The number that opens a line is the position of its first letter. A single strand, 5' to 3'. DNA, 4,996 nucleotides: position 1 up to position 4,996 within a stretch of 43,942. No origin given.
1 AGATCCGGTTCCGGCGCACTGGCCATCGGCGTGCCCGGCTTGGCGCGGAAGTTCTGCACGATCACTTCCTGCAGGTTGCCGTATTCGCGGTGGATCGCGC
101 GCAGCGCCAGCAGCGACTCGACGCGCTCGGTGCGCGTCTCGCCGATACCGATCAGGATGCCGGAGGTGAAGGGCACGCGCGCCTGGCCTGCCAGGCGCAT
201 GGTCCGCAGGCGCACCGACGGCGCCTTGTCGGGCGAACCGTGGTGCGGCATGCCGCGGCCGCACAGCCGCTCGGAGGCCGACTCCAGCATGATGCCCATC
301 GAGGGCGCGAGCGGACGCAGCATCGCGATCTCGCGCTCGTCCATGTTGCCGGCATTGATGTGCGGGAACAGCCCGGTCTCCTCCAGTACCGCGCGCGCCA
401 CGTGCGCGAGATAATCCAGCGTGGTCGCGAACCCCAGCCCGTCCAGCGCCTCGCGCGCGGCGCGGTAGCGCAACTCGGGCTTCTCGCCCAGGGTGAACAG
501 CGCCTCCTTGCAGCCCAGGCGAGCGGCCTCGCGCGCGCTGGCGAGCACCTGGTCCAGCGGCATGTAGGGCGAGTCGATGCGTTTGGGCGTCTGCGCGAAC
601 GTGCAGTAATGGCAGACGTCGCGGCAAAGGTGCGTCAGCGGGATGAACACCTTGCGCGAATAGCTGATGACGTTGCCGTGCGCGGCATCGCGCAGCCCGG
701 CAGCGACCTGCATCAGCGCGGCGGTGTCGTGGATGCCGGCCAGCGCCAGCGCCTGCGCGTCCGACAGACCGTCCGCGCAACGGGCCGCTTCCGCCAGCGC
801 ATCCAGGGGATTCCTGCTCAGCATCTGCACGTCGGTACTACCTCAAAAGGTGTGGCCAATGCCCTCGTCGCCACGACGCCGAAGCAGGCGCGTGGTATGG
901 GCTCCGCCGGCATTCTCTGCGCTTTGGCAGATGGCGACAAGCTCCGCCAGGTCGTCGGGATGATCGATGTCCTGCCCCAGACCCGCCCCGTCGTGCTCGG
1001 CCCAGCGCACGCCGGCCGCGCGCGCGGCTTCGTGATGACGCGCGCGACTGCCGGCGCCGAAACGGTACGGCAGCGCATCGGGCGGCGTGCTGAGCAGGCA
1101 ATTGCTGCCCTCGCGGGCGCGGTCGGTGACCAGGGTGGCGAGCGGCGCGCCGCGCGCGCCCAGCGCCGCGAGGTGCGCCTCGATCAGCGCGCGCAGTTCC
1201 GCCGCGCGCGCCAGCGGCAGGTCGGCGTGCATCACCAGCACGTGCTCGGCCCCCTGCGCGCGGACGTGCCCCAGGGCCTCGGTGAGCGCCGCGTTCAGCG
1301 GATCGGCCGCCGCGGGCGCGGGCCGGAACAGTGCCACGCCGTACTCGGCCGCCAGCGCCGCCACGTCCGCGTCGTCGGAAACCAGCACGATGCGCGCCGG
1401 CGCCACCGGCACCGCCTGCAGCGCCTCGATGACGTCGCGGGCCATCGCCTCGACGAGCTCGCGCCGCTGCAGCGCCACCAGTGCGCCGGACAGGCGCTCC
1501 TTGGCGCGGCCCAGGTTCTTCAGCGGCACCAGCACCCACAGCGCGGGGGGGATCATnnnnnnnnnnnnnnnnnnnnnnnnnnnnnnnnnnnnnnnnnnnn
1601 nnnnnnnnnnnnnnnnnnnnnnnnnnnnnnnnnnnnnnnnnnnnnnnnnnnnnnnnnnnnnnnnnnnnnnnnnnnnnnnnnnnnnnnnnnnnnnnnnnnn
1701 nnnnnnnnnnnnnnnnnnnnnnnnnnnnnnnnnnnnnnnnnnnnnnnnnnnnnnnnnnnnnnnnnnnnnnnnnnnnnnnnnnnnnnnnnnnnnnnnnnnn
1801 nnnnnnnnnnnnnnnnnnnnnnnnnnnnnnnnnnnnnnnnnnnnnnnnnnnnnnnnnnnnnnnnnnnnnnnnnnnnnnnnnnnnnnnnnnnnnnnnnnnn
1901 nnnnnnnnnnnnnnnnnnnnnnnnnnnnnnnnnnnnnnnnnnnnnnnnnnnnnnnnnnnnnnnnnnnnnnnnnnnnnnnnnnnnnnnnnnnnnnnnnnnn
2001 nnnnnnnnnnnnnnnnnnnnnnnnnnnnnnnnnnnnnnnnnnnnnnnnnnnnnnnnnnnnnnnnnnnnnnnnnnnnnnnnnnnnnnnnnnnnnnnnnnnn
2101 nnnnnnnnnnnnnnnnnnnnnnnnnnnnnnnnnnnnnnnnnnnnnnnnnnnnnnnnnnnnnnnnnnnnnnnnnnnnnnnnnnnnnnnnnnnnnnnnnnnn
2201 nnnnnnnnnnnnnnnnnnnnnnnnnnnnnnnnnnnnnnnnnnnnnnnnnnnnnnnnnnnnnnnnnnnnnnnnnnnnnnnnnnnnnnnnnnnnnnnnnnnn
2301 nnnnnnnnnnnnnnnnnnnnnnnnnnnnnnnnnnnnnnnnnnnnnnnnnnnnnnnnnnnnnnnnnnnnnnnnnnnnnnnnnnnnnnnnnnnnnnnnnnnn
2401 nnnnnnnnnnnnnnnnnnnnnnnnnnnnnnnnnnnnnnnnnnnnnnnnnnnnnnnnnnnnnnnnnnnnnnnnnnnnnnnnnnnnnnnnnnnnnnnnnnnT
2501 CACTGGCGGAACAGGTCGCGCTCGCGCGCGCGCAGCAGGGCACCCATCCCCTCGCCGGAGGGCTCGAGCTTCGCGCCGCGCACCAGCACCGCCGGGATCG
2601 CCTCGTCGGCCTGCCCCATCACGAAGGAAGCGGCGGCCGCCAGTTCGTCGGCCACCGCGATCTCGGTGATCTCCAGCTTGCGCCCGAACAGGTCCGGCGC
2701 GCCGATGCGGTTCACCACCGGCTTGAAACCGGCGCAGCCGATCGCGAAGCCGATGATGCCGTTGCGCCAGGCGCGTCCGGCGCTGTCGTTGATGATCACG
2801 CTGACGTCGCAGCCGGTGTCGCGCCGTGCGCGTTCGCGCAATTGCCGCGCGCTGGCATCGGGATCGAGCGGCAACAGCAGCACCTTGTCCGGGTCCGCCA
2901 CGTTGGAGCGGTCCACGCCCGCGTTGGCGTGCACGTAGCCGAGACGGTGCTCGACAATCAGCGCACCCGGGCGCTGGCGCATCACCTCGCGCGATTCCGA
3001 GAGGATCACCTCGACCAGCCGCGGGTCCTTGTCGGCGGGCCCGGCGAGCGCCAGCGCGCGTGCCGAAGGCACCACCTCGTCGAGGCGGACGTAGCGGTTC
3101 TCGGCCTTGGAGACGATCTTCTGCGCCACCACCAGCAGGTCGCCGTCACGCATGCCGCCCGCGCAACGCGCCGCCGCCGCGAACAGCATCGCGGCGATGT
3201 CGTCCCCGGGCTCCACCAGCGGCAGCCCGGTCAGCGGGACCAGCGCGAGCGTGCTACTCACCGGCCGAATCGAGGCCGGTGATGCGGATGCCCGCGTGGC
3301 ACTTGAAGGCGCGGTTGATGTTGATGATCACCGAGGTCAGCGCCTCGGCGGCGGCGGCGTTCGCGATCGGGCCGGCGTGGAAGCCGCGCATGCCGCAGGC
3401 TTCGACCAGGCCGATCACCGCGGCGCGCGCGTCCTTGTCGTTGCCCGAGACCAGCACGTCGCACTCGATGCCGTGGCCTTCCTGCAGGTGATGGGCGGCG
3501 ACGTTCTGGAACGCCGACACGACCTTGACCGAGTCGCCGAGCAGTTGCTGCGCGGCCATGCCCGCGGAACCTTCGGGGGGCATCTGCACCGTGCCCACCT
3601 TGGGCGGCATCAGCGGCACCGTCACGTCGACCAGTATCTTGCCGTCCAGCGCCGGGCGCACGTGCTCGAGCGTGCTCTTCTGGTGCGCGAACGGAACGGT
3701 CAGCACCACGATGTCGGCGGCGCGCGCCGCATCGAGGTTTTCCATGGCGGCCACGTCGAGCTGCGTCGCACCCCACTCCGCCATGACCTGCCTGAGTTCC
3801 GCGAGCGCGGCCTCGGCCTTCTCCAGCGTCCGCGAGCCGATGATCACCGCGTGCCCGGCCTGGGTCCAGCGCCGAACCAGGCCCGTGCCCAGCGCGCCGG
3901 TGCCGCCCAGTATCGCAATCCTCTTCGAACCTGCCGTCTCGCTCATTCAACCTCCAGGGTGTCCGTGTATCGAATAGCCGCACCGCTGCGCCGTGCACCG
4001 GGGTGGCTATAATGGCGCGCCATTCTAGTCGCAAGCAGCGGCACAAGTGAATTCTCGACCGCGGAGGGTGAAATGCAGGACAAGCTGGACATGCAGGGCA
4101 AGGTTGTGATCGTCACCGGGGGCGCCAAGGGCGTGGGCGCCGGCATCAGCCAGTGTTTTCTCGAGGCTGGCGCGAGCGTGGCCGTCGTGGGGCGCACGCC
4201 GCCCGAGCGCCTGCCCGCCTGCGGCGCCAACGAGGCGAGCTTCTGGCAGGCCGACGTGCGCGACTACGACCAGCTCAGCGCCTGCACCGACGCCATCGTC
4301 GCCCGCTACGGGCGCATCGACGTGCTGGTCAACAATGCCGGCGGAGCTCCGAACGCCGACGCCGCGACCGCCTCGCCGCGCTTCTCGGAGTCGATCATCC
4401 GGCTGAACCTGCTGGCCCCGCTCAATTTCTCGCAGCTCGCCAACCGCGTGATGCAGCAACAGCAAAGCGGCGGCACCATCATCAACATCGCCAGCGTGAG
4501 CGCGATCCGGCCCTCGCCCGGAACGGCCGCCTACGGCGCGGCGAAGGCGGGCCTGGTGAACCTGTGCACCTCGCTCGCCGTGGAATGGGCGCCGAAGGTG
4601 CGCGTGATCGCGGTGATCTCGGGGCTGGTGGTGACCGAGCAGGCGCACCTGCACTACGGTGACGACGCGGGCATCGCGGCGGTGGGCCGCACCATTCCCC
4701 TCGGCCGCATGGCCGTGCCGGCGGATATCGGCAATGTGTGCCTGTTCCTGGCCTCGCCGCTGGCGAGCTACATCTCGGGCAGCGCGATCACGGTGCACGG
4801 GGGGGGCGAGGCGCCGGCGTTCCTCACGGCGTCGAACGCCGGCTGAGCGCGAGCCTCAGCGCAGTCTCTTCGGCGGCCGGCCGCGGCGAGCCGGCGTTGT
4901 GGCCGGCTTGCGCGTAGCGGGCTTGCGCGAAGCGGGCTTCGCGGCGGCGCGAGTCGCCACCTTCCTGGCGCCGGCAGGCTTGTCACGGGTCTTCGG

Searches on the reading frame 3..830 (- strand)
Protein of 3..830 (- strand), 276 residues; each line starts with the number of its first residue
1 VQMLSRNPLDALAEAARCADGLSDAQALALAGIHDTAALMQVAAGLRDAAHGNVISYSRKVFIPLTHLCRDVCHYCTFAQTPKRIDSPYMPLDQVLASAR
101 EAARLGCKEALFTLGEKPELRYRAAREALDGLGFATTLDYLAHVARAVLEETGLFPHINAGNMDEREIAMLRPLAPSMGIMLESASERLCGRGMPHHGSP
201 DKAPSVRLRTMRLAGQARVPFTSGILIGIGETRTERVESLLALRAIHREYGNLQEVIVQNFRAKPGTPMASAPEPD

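Call 3: search_protein_families(library=ncbifam, proteins=[window:3-830:-])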
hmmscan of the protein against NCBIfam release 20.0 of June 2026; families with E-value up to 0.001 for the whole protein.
window:3-830:- (276 aa): 15 families
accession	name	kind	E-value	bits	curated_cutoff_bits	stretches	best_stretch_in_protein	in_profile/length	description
NF006687.0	PRK09234.1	equivalog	3.5e-115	386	1018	1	22-275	33-292/849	bifunctional FO biosynthesis protein CofGH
TIGR03550.1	F420_cofG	equivalog_domain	9.9e-94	314.1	213.35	1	56-276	1-220/322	7,8-didemethyl-8-hydroxy-5-deazariboflavin synthase CofG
NF004884.0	PRK06245.1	equivalog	9.6e-81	271.3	209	1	48-275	4-226/340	7,8-didemethyl-8-hydroxy-5-deazariboflavin synthase subunit CofG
TIGR03699.1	menaquin_MqnC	equivalog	2.2e-15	56.3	428.1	1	22-121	3-103/342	cyclic dehypoxanthinyl futalosine synthase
TIGR03551.1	F420_cofH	equivalog_domain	3.7e-15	55.6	374.1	1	26-125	5-105/345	5-amino-6-(D-ribitylamino)uracil--L-tyrosine 4-hydroxyphenyl transferase CofH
TIGR03700.1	mena_SCO4494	equivalog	2e-14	53.3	434.55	1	21-124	10-113/351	aminofutalosine synthase MqnE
NF005609.0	PRK07360.1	equivalog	9.3e-14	51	426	1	10-122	9-125/374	7,8-didemethyl-8-hydroxy-5-deazariboflavin synthase subunit CofH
TIGR00423.1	TIGR00423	subfamily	5e-11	42.4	260.25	1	57-122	3-68/310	CofH family radical SAM protein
TIGR03957.1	rSAM_HmdB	equivalog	7.1e-10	38.6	320.9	1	144-274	110-233/317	5,10-methenyltetrahydromethanopterin hydrogenase cofactor biosynthesis protein HmdB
TIGR00433.2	bioB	equivalog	8e-10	38.4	225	1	207-273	172-233/307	biotin synthase BioB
TIGR03910.1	pyrrolys_PylB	equivalog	7.4e-09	34.9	348.2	1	9-273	5-250/347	methylornithine synthase PylB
NF006276.0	PRK08444.1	equivalog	1.1e-07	31.2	560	1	35-110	25-100/353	aminofutalosine synthase MqnE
NF004580.0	PRK05926.1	equivalog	1.4e-05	24.5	583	1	9-101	15-110/370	hypothetical protein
TIGR02351.2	thiH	equivalog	5.3e-05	22.4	380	0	38-119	54-132/364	2-iminoacetate synthase ThiH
TIGR03956.1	rSAM_HydE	equivalog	0.0002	20.7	254.6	1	35-119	27-109/340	[FeFe] hydrogenase H-cluster radical SAM maturase HydE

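Call 4: search_protein_families(library=pfam, proteins=[window:3-830:-])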
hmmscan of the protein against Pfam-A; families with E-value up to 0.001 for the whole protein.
window:3-830:- (276 aa): 1 family
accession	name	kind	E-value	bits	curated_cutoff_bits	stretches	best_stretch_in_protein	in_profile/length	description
PF04055.27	Radical_SAM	-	7.7e-14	52.6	29.5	1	63-240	1-163/166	Radical SAM superfamily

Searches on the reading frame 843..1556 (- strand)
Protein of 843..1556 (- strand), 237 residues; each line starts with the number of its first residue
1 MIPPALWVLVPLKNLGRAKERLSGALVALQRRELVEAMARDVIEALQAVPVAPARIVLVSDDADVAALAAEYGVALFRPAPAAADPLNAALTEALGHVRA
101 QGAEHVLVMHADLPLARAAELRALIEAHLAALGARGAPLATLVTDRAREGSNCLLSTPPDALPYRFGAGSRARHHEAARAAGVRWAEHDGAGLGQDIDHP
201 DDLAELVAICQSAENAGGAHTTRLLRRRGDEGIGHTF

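Call 3: search_protein_families(library=ncbifam, proteins=[window:843-1556:-])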
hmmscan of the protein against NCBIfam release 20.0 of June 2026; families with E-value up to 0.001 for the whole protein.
window:843-1556:- (237 aa): 2 families
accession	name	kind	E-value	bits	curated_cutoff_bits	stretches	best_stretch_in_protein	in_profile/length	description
TIGR03552.1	F420_cofC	equivalog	2.3e-39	135.1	105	1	8-211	2-192/196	2-phospho-L-lactate guanylyltransferase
TIGR04282.1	glyco_like_cofC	hypoth_equivalog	1.1e-05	25.3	134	1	12-126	7-119/189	TIGR04282 family arsenosugar biosynthesis glycosyltransferase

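Call 4: search_protein_families(library=pfam, proteins=[window:843-1556:-])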
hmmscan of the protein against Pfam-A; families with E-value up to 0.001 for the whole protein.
window:843-1556:- (237 aa): 2 families
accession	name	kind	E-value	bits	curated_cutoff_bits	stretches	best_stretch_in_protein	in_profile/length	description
PF01983.22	CofC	-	6.8e-19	68.4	22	1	8-207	3-183/217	Guanylyl transferase CofC like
PF12804.13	NTP_transf_3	-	4.3e-07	30.7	27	1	37-129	25-112/160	MobA-like NTP transferase domain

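Call 27: search_solved_structures(query=window:843-1556:-, show_alignments=4, max_evalue=0.001)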
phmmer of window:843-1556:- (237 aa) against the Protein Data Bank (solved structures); distinct sequences matched with E-value up to 0.001: 3.
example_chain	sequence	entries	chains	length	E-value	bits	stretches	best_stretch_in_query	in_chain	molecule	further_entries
7p97_AAA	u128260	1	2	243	2.3e-15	60.1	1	5-212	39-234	3-phospho-D-glycerate guanylyltransferase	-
6bwg_A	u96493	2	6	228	3.6e-12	49.6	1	8-204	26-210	2-phospho-L-lactate guanylyltransferase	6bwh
2i5e_A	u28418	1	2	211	2.4e-08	37.1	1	6-211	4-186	Hypothetical protein MM_2497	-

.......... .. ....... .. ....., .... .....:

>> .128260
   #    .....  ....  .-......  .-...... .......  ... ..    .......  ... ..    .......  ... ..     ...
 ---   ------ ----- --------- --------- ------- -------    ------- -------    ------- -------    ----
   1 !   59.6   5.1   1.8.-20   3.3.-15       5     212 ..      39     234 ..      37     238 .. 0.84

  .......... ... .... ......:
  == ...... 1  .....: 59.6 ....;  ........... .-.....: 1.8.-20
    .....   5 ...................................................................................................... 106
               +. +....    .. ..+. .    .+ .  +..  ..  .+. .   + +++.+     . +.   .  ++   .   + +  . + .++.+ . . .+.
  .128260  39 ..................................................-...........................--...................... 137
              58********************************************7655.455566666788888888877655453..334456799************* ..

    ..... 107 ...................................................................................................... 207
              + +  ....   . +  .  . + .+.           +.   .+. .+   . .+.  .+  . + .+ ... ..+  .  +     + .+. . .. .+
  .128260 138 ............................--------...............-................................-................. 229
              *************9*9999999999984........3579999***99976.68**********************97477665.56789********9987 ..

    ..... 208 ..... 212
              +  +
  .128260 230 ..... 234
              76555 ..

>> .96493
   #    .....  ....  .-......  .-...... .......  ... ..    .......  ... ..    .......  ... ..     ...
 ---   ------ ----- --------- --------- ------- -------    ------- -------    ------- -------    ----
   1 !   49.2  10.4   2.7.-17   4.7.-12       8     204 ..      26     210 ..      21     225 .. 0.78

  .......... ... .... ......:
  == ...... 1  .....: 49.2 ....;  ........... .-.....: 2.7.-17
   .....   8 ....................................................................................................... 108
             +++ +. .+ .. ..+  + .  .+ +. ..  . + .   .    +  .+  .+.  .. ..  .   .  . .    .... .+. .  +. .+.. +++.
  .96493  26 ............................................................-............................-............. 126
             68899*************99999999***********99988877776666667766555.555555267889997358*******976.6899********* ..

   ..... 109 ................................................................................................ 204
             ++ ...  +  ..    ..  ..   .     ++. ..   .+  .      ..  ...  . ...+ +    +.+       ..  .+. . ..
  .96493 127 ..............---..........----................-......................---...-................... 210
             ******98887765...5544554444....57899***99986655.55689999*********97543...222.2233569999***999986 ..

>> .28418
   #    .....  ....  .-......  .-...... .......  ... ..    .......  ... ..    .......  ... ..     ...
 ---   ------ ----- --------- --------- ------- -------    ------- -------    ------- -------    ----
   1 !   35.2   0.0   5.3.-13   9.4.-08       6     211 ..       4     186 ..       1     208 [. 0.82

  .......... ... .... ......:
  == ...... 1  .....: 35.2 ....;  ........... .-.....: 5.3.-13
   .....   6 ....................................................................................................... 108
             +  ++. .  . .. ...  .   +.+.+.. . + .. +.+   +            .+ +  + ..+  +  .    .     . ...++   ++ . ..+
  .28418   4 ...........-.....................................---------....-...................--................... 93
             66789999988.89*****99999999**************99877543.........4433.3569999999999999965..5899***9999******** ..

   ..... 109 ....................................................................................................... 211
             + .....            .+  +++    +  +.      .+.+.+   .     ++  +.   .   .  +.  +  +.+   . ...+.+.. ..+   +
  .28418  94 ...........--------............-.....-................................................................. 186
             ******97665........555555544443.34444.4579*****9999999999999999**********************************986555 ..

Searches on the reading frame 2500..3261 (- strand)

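Call 3: search_protein_families(library=ncbifam, proteins=[window:2500-3261:-])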
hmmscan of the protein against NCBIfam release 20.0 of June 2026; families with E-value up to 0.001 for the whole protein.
window:2500-3261:- (253 aa): 4 families
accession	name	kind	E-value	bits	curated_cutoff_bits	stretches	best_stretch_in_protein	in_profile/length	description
TIGR01916.1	F420_cofE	equivalog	3e-82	275.7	180.65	1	7-252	3-244/244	coenzyme F420-0:L-glutamate ligase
NF009809.0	PRK13293.1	equivalog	1.4e-77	260.5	274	1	5-253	3-245/253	coenzyme F420-0:L-glutamate ligase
NF009810.0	PRK13294.1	equivalog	5.5e-65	220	304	1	3-252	11-243/449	coenzyme F420-0:L-glutamate ligase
TIGR04132.1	intra_fol_E_lig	hypoth_equivalog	1e-20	74.2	350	1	106-230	80-203/241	putative folate metabolism gamma-glutamate ligase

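Call 4: search_protein_families(library=pfam, proteins=[window:2500-3261:-])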
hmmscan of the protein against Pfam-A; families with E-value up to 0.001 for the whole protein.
window:2500-3261:- (253 aa): 1 family
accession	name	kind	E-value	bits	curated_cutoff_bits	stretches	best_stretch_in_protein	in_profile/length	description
PF01996.21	F420_ligase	-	1e-75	254.4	25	1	13-229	4-218/218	F420-0:Gamma-glutamyl ligase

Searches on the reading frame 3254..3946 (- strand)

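Call 3: search_protein_families(library=ncbifam, proteins=[window:3254-3946:-])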
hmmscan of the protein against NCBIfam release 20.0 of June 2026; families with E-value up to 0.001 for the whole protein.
window:3254-3946:- (230 aa): 21 families
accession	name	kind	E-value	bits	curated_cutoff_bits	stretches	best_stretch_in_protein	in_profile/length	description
TIGR01915.1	npdG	equivalog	2.5e-59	200.9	149.8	1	9-222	2-220/220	NADPH-dependent F420 reductase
NF006409.0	PRK08655.1-3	equivalog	9.7e-13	48.3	310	1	8-110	1-92/290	prephenate dehydrogenase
NF006408.0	PRK08655.1-2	equivalog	1.3e-08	34.1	422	1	5-110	4-99/441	prephenate dehydrogenase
NF006410.0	PRK08655.1-4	equivalog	2.7e-07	29.8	498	1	9-111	6-98/446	prephenate dehydrogenase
NF000942.0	PRK00094.1-4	subfamily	8.8e-06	25.1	257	1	8-106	3-103/334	NAD(P)H-dependent glycerol-3-phosphate dehydrogenase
NF006407.0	PRK08655.1-1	equivalog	1e-05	24.6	834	1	10-109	3-92/439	prephenate dehydrogenase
NF005811.0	PRK07677.1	equivalog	1.3e-05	25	318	1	8-72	4-68/254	2,4-dienoyl-CoA reductase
NF005449.0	PRK07041.1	equivalog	1.8e-05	24.7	257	1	6-83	6-86/240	SDR family oxidoreductase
NF005752.0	PRK07576.1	subfamily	2e-05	24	321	1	7-75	9-77/271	SDR family oxidoreductase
NF006411.0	PRK08655.1-5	equivalog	2.7e-05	23.2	464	1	8-140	3-123/443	prephenate dehydrogenase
NF004845.0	PRK06196.1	subfamily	9.6e-05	21.8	414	1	10-73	32-91/320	oxidoreductase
NF050030.1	thlkprotThyD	equivalog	0.0001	21.6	400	1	9-50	2-43/305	thylakoid membrane protein ThyD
NF006132.0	PRK08277.1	subfamily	0.00011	21.7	281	1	8-76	11-79/280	D-mannonate oxidoreductase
NF004513.0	PRK05854.1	subfamily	0.00013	21.1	282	1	8-71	16-81/314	SDR family oxidoreductase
NF009383.0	PRK12742.1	equivalog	0.00016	21.3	343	1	7-126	6-125/237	SDR family oxidoreductase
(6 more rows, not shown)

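Call 4: search_protein_families(library=pfam, proteins=[window:3254-3946:-])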
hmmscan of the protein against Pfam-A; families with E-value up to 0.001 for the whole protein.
window:3254-3946:- (230 aa): 7 families
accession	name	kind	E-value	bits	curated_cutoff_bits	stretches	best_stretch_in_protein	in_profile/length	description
PF03807.23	F420_oxidored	-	8.9e-20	71.5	21.6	1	9-111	1-94/94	NADP oxidoreductase coenzyme F420-dependent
PF00106.31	adh_short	-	2.3e-05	24.4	26.6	1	8-74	1-67/195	short chain dehydrogenase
PF02558.23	ApbA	-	4e-05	23.7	22.2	1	11-103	2-93/150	Ketopantoate reductase PanE/ApbA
PF03446.21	NAD_binding_2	-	0.00011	22.8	21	1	15-109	6-93/161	NAD binding domain of 6-phosphogluconate dehydrogenase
PF03435.24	Sacchrp_dh_NADP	-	0.00026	21.7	25.1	1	10-90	1-82/129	Saccharopine dehydrogenase NADP binding domain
PF05368.20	NmrA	-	0.00066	19.8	27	1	7-48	2-43/298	NmrA-like family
PF01488.26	Shikimate_DH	-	0.00091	19.8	24.3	0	7-111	12-114/138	Shikimate / quinate 5-dehydrogenase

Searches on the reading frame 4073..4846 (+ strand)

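Call 9: search_protein_families(library=ncbifam, proteins=[window:4073-4846:+], max_evalue=0.00001)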
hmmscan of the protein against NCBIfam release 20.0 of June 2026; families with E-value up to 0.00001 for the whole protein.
window:4073-4846:+ (257 aa): 218 families (the best 25 are shown)
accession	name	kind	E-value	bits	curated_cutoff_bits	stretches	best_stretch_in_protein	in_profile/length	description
NF005893.0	PRK07856.1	equivalog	1e-115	385.4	255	1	2-256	2-252/255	SDR family oxidoreductase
NF005559.1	PRK07231.1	subfamily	2.8e-59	200.6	215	1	7-244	2-246/249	glucose 1-dehydrogenase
NF005067.0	PRK06484.1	equivalog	4.4e-47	160.8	713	1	3-245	3-251/524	short chain dehydrogenase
NF052558.1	MBtsdlDhBudC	equivalog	6.2e-47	160.3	270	1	8-247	2-243/250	meso-2,3-butanediol dehydrogenase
NF005309.0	PRK06841.1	subfamily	6.4e-45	153.6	286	1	2-244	8-251/255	GolD/DthD family dehydrogenase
NF005752.0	PRK07576.1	subfamily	7.5e-44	150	321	1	2-246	2-251/271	SDR family oxidoreductase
NF009466.0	PRK12826.1-2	subfamily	1e-43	149.6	222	1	8-246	2-245/248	3-oxoacyl-ACP reductase FabG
NF005007.0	PRK06398.1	equivalog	1.6e-43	148.7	341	1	5-249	3-249/259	aldose dehydrogenase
NF006070.0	PRK08213.1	subfamily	2e-42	145.5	279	1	2-245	5-256/259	gluconate 5-dehydrogenase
NF004778.0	PRK06124.1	equivalog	3.2e-42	144.7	303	1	2-244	4-251/256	SDR family oxidoreductase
NF004198.0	PRK05653.1-3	equivalog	4.9e-42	144.1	296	1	7-244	5-245/248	3-oxoacyl-ACP reductase FabG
NF005095.0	PRK06523.1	subfamily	5.8e-42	144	231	1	1-244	2-256/261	oxidoreductase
NF005873.0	PRK07814.1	equivalog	1.1e-41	143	346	1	3-249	4-255/263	SDR family oxidoreductase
NF006121.0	PRK08265.1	subfamily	1.8e-41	142.4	294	1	6-244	4-244/263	short chain dehydrogenase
NF009468.0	PRK12826.1-4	equivalog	2.1e-41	142.3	318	1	6-248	4-250/256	SDR family oxidoreductase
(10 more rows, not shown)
